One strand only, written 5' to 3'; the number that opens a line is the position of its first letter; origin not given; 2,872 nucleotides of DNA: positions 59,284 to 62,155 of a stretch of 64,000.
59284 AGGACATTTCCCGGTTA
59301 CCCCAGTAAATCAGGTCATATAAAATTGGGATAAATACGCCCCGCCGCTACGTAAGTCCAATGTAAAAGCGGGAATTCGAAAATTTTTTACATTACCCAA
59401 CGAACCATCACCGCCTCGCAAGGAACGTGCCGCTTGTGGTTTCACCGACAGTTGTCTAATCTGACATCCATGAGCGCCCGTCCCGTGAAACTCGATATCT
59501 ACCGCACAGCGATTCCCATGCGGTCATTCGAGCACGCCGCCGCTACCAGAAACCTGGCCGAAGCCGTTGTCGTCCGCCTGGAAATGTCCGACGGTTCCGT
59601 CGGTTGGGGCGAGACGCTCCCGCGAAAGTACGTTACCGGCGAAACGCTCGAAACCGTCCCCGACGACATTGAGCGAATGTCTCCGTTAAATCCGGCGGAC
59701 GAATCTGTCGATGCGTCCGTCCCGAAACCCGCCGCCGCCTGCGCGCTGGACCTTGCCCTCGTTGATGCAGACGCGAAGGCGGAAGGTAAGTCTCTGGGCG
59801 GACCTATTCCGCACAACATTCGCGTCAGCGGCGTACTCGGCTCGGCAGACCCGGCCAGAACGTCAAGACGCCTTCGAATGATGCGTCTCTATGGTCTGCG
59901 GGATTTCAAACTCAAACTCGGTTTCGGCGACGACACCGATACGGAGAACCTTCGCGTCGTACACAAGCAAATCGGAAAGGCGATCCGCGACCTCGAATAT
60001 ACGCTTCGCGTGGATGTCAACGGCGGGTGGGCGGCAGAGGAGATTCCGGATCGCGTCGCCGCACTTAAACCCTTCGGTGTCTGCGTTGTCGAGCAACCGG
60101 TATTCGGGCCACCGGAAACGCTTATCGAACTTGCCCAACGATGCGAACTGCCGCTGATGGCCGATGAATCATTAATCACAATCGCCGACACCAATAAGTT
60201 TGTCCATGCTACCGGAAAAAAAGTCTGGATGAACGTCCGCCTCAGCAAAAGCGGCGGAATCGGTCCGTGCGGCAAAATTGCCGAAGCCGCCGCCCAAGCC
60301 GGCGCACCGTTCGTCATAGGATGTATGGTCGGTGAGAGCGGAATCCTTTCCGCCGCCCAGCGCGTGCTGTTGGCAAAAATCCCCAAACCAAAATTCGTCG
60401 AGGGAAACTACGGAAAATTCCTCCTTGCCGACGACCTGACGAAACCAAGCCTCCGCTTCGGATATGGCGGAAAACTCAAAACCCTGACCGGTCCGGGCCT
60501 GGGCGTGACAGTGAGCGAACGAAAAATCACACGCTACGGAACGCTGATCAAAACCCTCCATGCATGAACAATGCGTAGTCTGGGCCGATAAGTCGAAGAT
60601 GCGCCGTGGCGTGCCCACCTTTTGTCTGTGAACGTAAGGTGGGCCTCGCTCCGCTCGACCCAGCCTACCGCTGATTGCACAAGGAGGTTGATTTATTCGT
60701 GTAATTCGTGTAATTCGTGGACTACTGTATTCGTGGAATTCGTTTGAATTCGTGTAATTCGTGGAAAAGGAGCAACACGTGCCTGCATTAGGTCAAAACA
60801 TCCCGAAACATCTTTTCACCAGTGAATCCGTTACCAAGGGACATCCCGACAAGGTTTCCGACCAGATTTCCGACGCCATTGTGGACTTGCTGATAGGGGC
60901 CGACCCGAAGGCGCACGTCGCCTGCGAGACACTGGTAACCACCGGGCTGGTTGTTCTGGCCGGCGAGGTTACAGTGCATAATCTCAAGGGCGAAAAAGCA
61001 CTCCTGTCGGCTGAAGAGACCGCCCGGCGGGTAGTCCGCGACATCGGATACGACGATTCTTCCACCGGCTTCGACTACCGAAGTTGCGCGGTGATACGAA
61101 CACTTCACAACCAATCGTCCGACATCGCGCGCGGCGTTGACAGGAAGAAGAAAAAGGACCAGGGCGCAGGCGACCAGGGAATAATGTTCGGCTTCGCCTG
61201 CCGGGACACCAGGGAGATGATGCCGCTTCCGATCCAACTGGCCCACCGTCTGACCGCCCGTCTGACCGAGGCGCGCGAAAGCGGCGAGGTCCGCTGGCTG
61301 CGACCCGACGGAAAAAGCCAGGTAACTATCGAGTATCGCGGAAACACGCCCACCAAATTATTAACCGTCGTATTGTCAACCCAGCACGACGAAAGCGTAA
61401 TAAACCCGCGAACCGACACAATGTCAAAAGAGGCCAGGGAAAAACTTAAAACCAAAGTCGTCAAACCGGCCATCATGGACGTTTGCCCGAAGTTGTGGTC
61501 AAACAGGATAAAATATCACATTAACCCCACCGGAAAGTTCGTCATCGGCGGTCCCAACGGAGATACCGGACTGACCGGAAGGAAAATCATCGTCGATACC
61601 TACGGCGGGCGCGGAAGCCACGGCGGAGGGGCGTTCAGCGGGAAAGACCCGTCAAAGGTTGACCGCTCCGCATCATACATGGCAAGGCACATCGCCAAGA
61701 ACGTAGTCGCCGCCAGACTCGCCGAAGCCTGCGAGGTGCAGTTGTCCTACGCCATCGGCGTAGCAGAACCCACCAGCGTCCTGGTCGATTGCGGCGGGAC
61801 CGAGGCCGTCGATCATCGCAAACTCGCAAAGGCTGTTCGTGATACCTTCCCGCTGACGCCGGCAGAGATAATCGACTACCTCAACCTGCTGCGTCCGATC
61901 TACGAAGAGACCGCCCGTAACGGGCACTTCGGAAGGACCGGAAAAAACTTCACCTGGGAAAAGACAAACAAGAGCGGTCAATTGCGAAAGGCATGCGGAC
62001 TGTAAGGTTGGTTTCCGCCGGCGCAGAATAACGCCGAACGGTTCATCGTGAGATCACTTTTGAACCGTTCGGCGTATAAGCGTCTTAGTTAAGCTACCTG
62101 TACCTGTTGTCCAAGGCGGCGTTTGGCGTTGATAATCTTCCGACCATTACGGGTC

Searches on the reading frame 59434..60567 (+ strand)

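Call 66: search_protein_families(library=pfam, proteins=[window:59434-60567:+])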
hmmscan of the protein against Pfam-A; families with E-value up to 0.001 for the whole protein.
window:59434-60567:+ (377 aa): 2 families
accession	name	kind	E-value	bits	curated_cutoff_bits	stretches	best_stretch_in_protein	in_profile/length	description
PF13378.12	MR_MLE_C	-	6.9e-32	111.4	29.4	1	148-363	8-218/219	Enolase C-terminal domain-like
PF02746.21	MR_MLE_N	-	1.5e-05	25.6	22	1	25-121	9-112/117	Mandelate racemase / muconate lactonizing enzyme, N-terminal domain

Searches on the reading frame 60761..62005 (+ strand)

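Call 66: search_protein_families(library=pfam, proteins=[window:60761-62005:+])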
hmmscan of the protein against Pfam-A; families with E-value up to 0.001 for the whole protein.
window:60761-62005:+ (414 aa): 3 families
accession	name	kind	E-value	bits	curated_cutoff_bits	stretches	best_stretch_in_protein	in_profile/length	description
PF02773.21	S-AdoMet_synt_C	-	1.3e-63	213.5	25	1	262-401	1-138/138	S-adenosylmethionine synthetase, C-terminal domain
PF02772.21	S-AdoMet_synt_M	-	7e-43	146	29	1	133-260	1-120/120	S-adenosylmethionine synthetase, central domain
PF00438.25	S-AdoMet_synt_N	-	3.7e-37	127.3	33.1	1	17-119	2-98/99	S-adenosylmethionine synthetase, N-terminal domain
